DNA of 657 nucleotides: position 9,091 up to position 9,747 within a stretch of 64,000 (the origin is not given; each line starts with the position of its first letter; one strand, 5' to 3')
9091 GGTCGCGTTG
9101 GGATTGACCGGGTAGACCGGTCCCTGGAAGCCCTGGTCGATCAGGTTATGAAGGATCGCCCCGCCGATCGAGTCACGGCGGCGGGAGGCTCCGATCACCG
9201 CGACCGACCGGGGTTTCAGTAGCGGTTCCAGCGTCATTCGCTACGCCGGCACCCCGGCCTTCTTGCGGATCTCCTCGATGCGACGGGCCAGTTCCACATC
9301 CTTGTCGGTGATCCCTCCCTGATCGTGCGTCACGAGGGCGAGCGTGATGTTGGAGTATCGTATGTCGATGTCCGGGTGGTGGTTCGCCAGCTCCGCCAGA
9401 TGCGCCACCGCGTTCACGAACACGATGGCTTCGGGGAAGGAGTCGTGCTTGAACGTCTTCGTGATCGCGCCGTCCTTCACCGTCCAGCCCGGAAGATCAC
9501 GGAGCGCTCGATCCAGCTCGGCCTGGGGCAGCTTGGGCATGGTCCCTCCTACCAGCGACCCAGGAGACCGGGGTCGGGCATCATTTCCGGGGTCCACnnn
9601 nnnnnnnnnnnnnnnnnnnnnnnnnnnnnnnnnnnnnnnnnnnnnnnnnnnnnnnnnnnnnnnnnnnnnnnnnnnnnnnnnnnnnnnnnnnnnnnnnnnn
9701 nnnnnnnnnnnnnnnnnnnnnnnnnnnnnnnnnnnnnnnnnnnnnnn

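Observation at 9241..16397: Extended SUF supercluster including SufA, SufU, a Rieske protein, SufT and a pterin dehydratase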

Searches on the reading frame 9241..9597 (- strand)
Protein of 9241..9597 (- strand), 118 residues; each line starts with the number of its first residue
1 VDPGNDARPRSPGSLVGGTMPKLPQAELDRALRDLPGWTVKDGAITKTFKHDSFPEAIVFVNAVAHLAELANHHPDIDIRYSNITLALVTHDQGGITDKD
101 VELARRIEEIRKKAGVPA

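Call 3: search_protein_families(library=pfam, proteins=[window:9241-9597:-], max_evalue=0.01)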
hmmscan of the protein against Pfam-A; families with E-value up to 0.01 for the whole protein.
window:9241-9597:- (118 aa): 1 family
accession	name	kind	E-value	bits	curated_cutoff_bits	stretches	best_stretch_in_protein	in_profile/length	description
PF01329.24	Pterin_4a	-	1.2e-30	105.9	26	1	22-110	2-91/91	Pterin 4 alpha carbinolamine dehydratase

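Call 9: find_homologous_proteins(query=window:9244-9540:-, max_evalue=0.00001)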
Query window:9244-9540:- (99 aa): 806 proteins with E <= 0.00001 among 814 candidates; the best 120 are listed.
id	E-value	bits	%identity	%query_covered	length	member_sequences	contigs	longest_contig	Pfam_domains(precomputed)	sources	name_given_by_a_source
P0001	4.3e-59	214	100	100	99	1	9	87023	PF01329.25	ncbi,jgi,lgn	ncbi:MAG TPA: 4a-hydroxytetrahydrobiopterin dehydratase [Candidatus Eisenbacteria bacterium]|jgi:4a-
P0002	6.0e-59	214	99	100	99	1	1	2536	PF01329.25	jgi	jgi:4a-hydroxytetrahydrobiopterin dehydratase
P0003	1.1e-58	213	99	100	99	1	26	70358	PF01329.25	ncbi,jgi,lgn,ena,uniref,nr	ncbi:MAG: 4a-hydroxytetrahydrobiopterin dehydratase [Candidatus Eisenbacteria bacterium]|uniref:Puta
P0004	1.6e-58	212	98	100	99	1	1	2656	PF01329.25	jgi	-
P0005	1.6e-58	212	99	100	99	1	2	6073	PF01329.25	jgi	jgi:4a-hydroxytetrahydrobiopterin dehydratase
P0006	3.0e-58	211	98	100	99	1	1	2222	PF01329.25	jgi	jgi:4a-hydroxytetrahydrobiopterin dehydratase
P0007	3.0e-58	211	98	100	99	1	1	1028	PF01329.25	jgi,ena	-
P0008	3.1e-58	211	98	100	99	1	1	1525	PF01329.25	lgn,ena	-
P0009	4.2e-58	211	98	100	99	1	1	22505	PF01329.25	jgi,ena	-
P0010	4.2e-58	211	98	100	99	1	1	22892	PF01329.25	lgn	-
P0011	1.6e-57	209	98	100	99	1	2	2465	PF01329.25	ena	-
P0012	2.2e-57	209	98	100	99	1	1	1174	PF01329.25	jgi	-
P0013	2.2e-57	209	97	100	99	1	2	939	PF01329.25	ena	-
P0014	2.2e-57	209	97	100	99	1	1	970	PF01329.25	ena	-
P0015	3.0e-57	208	97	100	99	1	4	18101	PF01329.25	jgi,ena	jgi:4a-hydroxytetrahydrobiopterin dehydratase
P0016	3.0e-57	208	96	100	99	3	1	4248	PF01329.25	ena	-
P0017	1.1e-56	206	96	100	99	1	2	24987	PF01329.25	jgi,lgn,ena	-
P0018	1.6e-56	206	96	100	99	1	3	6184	PF01329.25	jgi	-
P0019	4.1e-56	205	96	100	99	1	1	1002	PF01329.25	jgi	jgi:4a-hydroxytetrahydrobiopterin dehydratase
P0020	4.2e-56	205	95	100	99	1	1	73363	PF01329.25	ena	-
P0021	2.2e-55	202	94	100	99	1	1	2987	PF01329.25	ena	-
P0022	4.3e-55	201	93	100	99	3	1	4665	PF01329.25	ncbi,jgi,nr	ncbi:MAG TPA: 4a-hydroxytetrahydrobiopterin dehydratase [Candidatus Eisenbacteria bacterium]|nr:4a-h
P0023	5.9e-53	194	89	100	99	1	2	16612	PF01329.25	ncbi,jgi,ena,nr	ncbi:MAG TPA: 4a-hydroxytetrahydrobiopterin dehydratase [Candidatus Eisenbacteria bacterium]|nr:4a-h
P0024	1.6e-52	193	89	100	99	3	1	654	PF01329.25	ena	-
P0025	3.7e-52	192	89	100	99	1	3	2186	PF01329.25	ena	-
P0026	5.9e-52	191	89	100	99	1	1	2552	PF01329.25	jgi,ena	-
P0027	7.3e-52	191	89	100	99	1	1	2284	PF01329.25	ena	-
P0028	2.2e-51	189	88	100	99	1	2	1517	PF01329.25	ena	-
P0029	2.2e-51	189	85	100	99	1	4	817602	PF01329.25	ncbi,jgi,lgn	ncbi:MAG TPA: 4a-hydroxytetrahydrobiopterin dehydratase [Candidatus Eisenbacteria bacterium]|jgi:4a-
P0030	4.0e-51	189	88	100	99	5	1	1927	PF01329.25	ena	-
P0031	5.9e-51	188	87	100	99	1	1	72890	PF01329.25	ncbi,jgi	jgi:4a-hydroxytetrahydrobiopterin dehydratase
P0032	7.9e-51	188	86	100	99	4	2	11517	PF01329.25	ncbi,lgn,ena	-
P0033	1.1e-50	187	87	100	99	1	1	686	PF01329.25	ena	-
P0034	1.1e-50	187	86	100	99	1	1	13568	PF01329.25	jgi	jgi:4a-hydroxytetrahydrobiopterin dehydratase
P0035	1.6e-50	187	84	100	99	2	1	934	PF01329.25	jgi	jgi:4a-hydroxytetrahydrobiopterin dehydratase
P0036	1.7e-50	187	87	100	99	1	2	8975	PF01329.25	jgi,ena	jgi:4a-hydroxytetrahydrobiopterin dehydratase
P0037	5.8e-50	185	86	100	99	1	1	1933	PF01329.25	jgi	jgi:4a-hydroxytetrahydrobiopterin dehydratase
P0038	1.1e-49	184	84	100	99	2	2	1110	PF01329.25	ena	-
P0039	1.5e-49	184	85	100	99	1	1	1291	PF01329.25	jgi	-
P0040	2.3e-49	183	86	100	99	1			PF01329.25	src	-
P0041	5.8e-49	182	82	100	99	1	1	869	PF01329.25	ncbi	-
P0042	3.0e-48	179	84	100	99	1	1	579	PF01329.25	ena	-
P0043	3.1e-48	179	82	100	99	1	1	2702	PF01329.25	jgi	jgi:4a-hydroxytetrahydrobiopterin dehydratase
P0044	3.2e-48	179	83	100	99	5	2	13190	PF01329.25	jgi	jgi:4a-hydroxytetrahydrobiopterin dehydratase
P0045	4.2e-48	179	84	100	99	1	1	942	PF01329.25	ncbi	-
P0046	5.8e-48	178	81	100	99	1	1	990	PF01329.25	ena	-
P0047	1.2e-47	177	83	100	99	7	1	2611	PF01329.25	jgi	jgi:4a-hydroxytetrahydrobiopterin dehydratase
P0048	1.6e-47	177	83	100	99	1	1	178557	PF01329.25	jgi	jgi:4a-hydroxytetrahydrobiopterin dehydratase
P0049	2.2e-47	177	85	100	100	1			PF01329.25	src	-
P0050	3.2e-47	176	82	100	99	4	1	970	PF01329.25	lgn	-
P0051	4.0e-47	176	81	100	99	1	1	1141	PF01329.25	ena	-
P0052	4.2e-47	176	82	100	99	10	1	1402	PF01329.25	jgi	-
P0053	4.3e-47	176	81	100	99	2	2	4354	PF01329.25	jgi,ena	-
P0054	1.1e-46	174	82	100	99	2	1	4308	PF01329.25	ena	-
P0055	1.3e-46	174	81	100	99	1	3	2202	PF01329.25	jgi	jgi:4a-hydroxytetrahydrobiopterin dehydratase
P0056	1.5e-46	174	82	100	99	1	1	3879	PF01329.25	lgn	-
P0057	4.4e-46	172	81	100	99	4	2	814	PF01329.25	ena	-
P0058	5.9e-46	172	81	100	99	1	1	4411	PF01329.25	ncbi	-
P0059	6.1e-46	172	80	100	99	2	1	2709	PF01329.25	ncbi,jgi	-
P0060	6.8e-46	172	80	99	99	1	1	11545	PF01329.25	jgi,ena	-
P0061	8.1e-46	172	81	100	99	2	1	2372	PF01329.25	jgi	-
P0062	9.8e-46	171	81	98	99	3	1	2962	PF01329.25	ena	-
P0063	9.8e-46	171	81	98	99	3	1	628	PF01329.25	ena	-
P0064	1.3e-45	171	81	100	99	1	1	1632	PF01329.25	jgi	jgi:4a-hydroxytetrahydrobiopterin dehydratase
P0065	2.3e-45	170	78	100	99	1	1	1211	PF01329.25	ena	-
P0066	2.5e-45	170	80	99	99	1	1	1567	PF01329.25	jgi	jgi:4a-hydroxytetrahydrobiopterin dehydratase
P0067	2.6e-45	170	80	100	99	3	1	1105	PF01329.25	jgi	jgi:4a-hydroxytetrahydrobiopterin dehydratase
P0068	2.9e-45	170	79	100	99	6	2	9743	PF01329.25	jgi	-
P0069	3.0e-45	170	76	100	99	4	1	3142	PF01329.25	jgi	-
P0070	3.1e-45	170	79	100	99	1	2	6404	PF01329.25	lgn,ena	-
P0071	3.1e-45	170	79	100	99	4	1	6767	PF01329.25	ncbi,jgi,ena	-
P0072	7.9e-45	168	78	100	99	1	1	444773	PF01329.25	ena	-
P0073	1.4e-44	168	79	98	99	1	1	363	PF01329.25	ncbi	-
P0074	1.5e-44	168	78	100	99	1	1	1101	PF01329.25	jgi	jgi:4a-hydroxytetrahydrobiopterin dehydratase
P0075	2.0e-44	167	79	100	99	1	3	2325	PF01329.25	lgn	-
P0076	2.2e-44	167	77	100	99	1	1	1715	PF01329.25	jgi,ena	-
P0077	2.5e-44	167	78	99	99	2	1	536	PF01329.25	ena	-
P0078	2.9e-44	167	78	100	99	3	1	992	PF01329.25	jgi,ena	-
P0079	3.6e-44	166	77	100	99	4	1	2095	PF01329.25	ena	-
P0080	4.0e-44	166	78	100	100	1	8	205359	PF01329.25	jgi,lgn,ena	-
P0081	5.4e-44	166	78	98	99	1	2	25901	PF01329.25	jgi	jgi:4a-hydroxytetrahydrobiopterin dehydratase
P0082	5.7e-44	166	77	100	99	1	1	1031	PF01329.25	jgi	jgi:4a-hydroxytetrahydrobiopterin dehydratase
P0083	6.2e-44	166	78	100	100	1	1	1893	PF01329.25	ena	-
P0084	7.6e-44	165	78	100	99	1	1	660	PF01329.25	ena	-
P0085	8.4e-44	165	77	100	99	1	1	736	PF01329.25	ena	-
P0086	1.5e-43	164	71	100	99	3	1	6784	PF01329.25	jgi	jgi:4a-hydroxytetrahydrobiopterin dehydratase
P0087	1.5e-43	164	73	100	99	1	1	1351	PF01329.25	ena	-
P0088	1.7e-43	164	74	99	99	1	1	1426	PF01329.25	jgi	jgi:4a-hydroxytetrahydrobiopterin dehydratase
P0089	2.2e-43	164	78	100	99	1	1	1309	PF01329.25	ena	-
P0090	3.0e-43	163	77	100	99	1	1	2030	PF01329.25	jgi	-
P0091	3.0e-43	163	76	100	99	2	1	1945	PF01329.25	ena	-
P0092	3.2e-43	163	77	100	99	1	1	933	PF01329.25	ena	-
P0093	5.7e-43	162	76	100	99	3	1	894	PF01329.25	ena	-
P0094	1.1e-42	162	72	100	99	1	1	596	PF01329.25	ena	-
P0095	1.1e-42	161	75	100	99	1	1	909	PF01329.25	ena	-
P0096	1.2e-42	161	74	100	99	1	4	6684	PF01329.25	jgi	jgi:4a-hydroxytetrahydrobiopterin dehydratase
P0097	1.2e-42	161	75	100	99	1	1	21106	PF01329.25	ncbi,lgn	-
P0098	1.6e-42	161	75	100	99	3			PF01329.25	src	-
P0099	1.6e-42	161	75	100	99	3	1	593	PF01329.25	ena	-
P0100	1.7e-42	161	73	100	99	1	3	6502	PF01329.25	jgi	jgi:4a-hydroxytetrahydrobiopterin dehydratase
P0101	1.7e-42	161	78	96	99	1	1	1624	PF01329.25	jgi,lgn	-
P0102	1.9e-42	161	72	97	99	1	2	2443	PF01329.25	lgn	-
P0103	2.0e-42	161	73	96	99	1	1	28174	PF01329.25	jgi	jgi:4a-hydroxytetrahydrobiopterin dehydratase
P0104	2.3e-42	160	76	100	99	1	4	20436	PF01329.25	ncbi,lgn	-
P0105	3.2e-42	160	73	100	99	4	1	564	PF01329.25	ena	-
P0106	3.4e-42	160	78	100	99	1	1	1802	PF01329.25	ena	-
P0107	3.7e-42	160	76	96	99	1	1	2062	PF01329.25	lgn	-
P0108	3.8e-42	160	72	97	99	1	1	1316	PF01329.25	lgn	-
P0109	5.6e-42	159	74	96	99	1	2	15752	PF01329.25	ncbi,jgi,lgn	ncbi:MAG TPA: 4a-hydroxytetrahydrobiopterin dehydratase [Candidatus Eisenbacteria bacterium]|jgi:4a-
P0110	6.1e-42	159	69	100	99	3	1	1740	PF01329.25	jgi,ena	-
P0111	6.1e-42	159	73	100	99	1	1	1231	PF01329.25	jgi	jgi:4a-hydroxytetrahydrobiopterin dehydratase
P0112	6.1e-42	159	72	100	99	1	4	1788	PF01329.25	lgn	-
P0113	6.9e-42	159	77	98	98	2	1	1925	PF01329.25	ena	-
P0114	7.3e-42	159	71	97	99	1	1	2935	PF01329.25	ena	-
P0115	8.4e-42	159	77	95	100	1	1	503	PF01329.25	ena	-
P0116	9.7e-42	158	77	100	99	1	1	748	PF01329.25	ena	-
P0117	1.1e-41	158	74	100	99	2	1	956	PF01329.25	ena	-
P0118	1.2e-41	158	72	100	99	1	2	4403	PF01329.25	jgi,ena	jgi:4a-hydroxytetrahydrobiopterin dehydratase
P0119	1.2e-41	158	72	100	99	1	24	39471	PF01329.25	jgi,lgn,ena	jgi:4a-hydroxytetrahydrobiopterin dehydratase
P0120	1.2e-41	158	75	100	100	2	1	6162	PF01329.25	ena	-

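Call 11: find_related_loci(query=A1, collection=genome_contigs, flank=10000)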
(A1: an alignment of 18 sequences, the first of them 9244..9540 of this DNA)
Query A1 (99 aa) in genome_contigs; peptide patterns used: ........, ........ (x = any residue, [..] = any of these).
118 stretches matched a pattern; 39 encode a relative of the query (tblastn E <= 1e-3); 39 distinct loci.
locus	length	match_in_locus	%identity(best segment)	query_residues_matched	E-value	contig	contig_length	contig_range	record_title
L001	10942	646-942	99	1-99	6e-64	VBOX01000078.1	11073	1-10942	MAG: Candidatus Eisenbacteria bacterium isolate WS_7 14_0927_05_40cm_scaffold_8121, whole genome shotgun sequence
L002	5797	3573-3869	85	1-99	1e-56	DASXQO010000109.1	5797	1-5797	MAG TPA_asm: Candidatus Eisenbacteria bacterium isolate SMAG_U4615 k141_1720970, whole genome shotgun sequence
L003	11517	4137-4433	86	1-99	5e-56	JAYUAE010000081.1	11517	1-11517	MAG: Candidatus Eisenbacteria bacterium isolate GFS_6454 GFS_6454_80, whole genome shotgun sequence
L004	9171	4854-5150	84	1-99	3e-54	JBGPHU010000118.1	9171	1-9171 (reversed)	MAG: Candidatus Eisenbacteria bacterium isolate OBJ_0618_7090110_350 k141_5039150_length_9171_cov_13.0000, whole genome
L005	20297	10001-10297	82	1-99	1e-53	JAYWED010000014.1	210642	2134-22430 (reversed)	MAG: Candidatus Eisenbacteria bacterium isolate GL97_DN_metabinner_3 GL97_DN_metabinner_3_13, whole genome shotgun seque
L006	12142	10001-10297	82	1-99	1e-52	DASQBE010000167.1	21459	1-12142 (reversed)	MAG TPA_asm: Candidatus Binatia bacterium isolate SMAG_U11663 k141_160461, whole genome shotgun sequence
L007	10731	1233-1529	81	1-99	3e-50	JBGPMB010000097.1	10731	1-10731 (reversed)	MAG: Candidatus Eisenbacteria bacterium isolate OBJ_0618_7090110_248 k141_11207108_length_10731_cov_15.3341, whole genom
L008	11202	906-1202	74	1-99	1e-49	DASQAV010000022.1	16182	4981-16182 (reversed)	MAG TPA_asm: Candidatus Dormiibacterota bacterium isolate SMAG_U11654 k141_1473546, whole genome shotgun sequence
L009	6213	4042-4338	73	1-99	3e-48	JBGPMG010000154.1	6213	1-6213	MAG: Candidatus Eisenbacteria bacterium isolate OBJ_0618_7090110_243 k141_4180851_length_6213_cov_12.2431, whole genome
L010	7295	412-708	74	1-99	1e-47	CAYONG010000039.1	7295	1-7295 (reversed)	MAG TPA_asm: uncultured bacterium isolate binchicken_co165_111 genome assembly, contig: k141_2092358, whole genome shotg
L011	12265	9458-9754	73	1-99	4e-47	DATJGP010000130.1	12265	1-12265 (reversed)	MAG TPA_asm: Candidatus Eisenbacteria bacterium isolate SMAG_U15489 k141_7609642, whole genome shotgun sequence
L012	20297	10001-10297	72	1-99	2e-47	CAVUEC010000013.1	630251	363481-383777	MAG: Candidatus Eisenbacteria bacterium isolate MFD02809.bin.1.83 genome assembly, contig: contig_76679, whole genome sh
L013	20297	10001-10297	75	1-99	7e-47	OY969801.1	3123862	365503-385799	MAG: Candidatus Eisenbacteria bacterium isolate MFD10007.bin.c.4 genome assembly, chromosome: 1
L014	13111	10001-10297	72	1-99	6e-47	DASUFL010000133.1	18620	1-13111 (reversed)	MAG TPA_asm: Candidatus Eisenbacteria bacterium isolate SMAG_U1378 k141_532408, whole genome shotgun sequence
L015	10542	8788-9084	71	1-99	3e-46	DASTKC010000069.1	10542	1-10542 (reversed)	MAG TPA_asm: Candidatus Eisenbacteria bacterium isolate SMAG_U1922 k141_1942553, whole genome shotgun sequence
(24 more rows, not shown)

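Call 14: search_protein_families(library=ncbifam, proteins=[window:9241-9540:-], max_evalue=0.0001)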
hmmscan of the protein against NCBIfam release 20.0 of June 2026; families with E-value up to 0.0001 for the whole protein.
window:9241-9540:- (99 aa): 5 families
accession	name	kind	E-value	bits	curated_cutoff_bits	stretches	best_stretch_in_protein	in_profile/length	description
NF002017.0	PRK00823.1-2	equivalog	1.7e-33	114.5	80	1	3-92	4-93/94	4a-hydroxytetrahydrobiopterin dehydratase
NF002018.0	PRK00823.1-3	equivalog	3.2e-24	84.8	108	1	3-93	5-97/98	4a-hydroxytetrahydrobiopterin dehydratase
NF002019.0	PRK00823.1-4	equivalog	6.3e-21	74.6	137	1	2-93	20-113/116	4a-hydroxytetrahydrobiopterin dehydratase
NF002020.0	PRK00823.1-5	equivalog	6.6e-20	71.3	146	1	3-95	14-108/111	4a-hydroxytetrahydrobiopterin dehydratase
NF002016.0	PRK00823.1-1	equivalog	2.6e-13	50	133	1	2-92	17-111/113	4a-hydroxytetrahydrobiopterin dehydratase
